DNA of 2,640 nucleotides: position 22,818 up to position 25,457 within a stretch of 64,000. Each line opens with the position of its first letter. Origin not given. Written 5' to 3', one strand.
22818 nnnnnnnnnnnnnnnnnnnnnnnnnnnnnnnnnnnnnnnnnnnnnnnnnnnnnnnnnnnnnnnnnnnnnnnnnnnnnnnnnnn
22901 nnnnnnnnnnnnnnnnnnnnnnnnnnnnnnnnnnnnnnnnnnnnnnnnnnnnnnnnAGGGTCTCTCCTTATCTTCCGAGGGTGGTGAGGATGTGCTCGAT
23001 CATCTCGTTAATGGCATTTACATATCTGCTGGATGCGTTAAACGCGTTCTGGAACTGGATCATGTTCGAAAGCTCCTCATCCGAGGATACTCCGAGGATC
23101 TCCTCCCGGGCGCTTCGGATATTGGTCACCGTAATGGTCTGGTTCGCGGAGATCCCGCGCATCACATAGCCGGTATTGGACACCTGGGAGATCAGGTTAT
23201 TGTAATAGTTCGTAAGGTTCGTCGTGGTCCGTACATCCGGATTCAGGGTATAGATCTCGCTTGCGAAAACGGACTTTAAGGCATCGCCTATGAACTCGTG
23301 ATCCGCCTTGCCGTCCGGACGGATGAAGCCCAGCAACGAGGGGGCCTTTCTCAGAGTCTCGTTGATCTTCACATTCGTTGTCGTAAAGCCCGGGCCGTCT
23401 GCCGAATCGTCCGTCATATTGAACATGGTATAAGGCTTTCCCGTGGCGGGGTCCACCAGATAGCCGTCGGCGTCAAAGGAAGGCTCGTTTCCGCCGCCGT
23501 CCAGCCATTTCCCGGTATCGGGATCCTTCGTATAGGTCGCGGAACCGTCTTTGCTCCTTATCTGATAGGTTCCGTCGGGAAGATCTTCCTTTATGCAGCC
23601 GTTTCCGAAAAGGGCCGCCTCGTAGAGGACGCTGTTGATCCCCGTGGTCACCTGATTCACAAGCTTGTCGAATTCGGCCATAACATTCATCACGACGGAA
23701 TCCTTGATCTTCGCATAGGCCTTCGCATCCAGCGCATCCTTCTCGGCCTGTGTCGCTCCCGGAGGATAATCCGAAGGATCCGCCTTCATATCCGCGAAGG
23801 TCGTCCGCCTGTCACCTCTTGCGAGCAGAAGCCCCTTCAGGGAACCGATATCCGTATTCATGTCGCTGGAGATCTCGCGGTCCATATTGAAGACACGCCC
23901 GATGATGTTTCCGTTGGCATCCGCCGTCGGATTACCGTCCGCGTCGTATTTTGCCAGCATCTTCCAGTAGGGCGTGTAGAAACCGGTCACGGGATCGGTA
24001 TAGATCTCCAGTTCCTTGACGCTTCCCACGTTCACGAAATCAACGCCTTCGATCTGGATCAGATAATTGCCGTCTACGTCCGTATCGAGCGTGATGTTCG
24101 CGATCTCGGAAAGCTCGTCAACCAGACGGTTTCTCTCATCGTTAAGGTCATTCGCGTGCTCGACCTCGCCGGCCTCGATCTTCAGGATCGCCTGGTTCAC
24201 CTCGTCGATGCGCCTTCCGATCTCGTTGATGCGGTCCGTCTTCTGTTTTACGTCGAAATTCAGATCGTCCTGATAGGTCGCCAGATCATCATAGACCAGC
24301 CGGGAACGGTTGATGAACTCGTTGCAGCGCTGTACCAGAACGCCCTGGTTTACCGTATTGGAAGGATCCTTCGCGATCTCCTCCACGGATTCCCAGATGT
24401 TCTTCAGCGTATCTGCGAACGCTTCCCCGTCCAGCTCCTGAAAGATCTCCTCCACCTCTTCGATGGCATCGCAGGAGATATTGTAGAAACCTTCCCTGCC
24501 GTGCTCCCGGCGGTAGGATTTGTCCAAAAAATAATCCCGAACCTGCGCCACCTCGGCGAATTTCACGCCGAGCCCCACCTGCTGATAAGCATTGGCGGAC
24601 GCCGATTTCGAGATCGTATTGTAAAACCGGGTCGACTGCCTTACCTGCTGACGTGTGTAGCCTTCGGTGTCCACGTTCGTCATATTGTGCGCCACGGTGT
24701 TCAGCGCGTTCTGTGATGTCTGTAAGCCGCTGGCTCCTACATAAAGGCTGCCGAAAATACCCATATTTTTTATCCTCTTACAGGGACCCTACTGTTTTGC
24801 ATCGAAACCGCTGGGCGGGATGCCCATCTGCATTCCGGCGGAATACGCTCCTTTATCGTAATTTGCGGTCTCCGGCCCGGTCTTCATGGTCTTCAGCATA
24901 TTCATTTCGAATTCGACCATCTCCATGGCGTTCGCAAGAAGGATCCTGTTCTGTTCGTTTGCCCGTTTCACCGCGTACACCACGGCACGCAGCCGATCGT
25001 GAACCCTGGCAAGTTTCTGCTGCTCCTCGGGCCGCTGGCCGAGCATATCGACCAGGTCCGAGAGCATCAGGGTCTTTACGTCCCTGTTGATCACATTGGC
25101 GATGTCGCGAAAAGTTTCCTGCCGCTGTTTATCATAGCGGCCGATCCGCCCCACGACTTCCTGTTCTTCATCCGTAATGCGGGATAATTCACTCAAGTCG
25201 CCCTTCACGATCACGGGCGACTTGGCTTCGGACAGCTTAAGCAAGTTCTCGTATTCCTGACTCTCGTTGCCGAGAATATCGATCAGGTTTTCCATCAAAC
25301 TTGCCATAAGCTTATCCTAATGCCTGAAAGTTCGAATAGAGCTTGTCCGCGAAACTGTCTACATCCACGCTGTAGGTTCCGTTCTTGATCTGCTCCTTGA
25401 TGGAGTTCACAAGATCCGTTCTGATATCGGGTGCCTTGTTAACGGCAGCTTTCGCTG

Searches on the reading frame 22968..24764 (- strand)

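Call 79: search_protein_families(library=ncbifam, proteins=[window:22968-24764:-], max_evalue=0.001)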
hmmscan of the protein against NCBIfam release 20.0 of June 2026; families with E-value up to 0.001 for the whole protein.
window:22968-24764:- (598 aa): 15 families
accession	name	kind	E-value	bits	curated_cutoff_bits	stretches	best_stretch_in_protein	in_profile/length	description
TIGR02492.1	flgK_ends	equivalog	9.9e-70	236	170.75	1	6-593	2-435/437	flagellar hook-associated protein FlgK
TIGR02488.1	flgG_G_neg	equivalog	1.2e-10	41.3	252.75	1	6-72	1-75/259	flagellar basal-body rod protein FlgG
NF009278.1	PRK12636.1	equivalog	1.9e-10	40.7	350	1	5-76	3-80/263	flagellar basal body rod protein FlgG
TIGR03506.1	FlgEFG_subfam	subfamily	5.5e-10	39.5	70.25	1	6-75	2-65/351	flagellar hook-basal body complex protein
NF004243.1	PRK05682.2-2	equivalog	1.8e-09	37.1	801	1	1-64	1-59/420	flagellar hook protein FlgE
NF004241.1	PRK05682.1-5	equivalog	6.5e-09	35.4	469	1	6-74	4-78/446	flagellar hook protein FlgE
NF009456.0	PRK12816.1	equivalog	2.2e-08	34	416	1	6-70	4-75/264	flagellar basal body rod protein FlgG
NF004242.0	PRK05682.2-1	equivalog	1.7e-06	27.1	365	1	1-67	1-63/422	flagellar hook protein FlgE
NF004238.1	PRK05682.1-1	equivalog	2.9e-06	26.8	400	1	9-74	5-65/414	flagellar hook protein FlgE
NF009275.1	PRK12632.1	equivalog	1.1e-05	25.8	170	1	6-47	7-48/130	flagellar basal body rod protein FlgC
NF040922.1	flgE_Caulobact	equivalog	1.6e-05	24.2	750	1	1-55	1-54/505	flagellar hook protein FlgE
TIGR02490.1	flgF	equivalog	2.1e-05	24.2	178.5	1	7-69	1-63/218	flagellar basal-body rod protein FlgF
NF004240.1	PRK05682.1-4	equivalog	6.5e-05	22.4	472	1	9-74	5-66/443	flagellar hook protein FlgE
NF009282.1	PRK12642.1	equivalog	0.00016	21.1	242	1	6-52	4-50/239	flagellar basal-body rod protein FlgF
TIGR01395.1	FlgC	equivalog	0.00075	19.8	102.1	0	6-77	3-75/137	flagellar basal body rod protein FlgC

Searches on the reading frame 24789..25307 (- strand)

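Call 4: search_protein_families(library=pfam, proteins=[window:24789-25307:-], max_evalue=0.01)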
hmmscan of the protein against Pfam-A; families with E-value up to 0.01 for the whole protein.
window:24789-25307:- (172 aa): 2 families
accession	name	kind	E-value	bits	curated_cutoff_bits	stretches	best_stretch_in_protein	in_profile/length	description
PF05130.17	FlgN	-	7.5e-22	78.8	30.5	1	5-152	3-141/147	FlgN protein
PF03461.20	TRCF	-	0.00072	20.3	25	0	59-105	15-62/95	TRCF domain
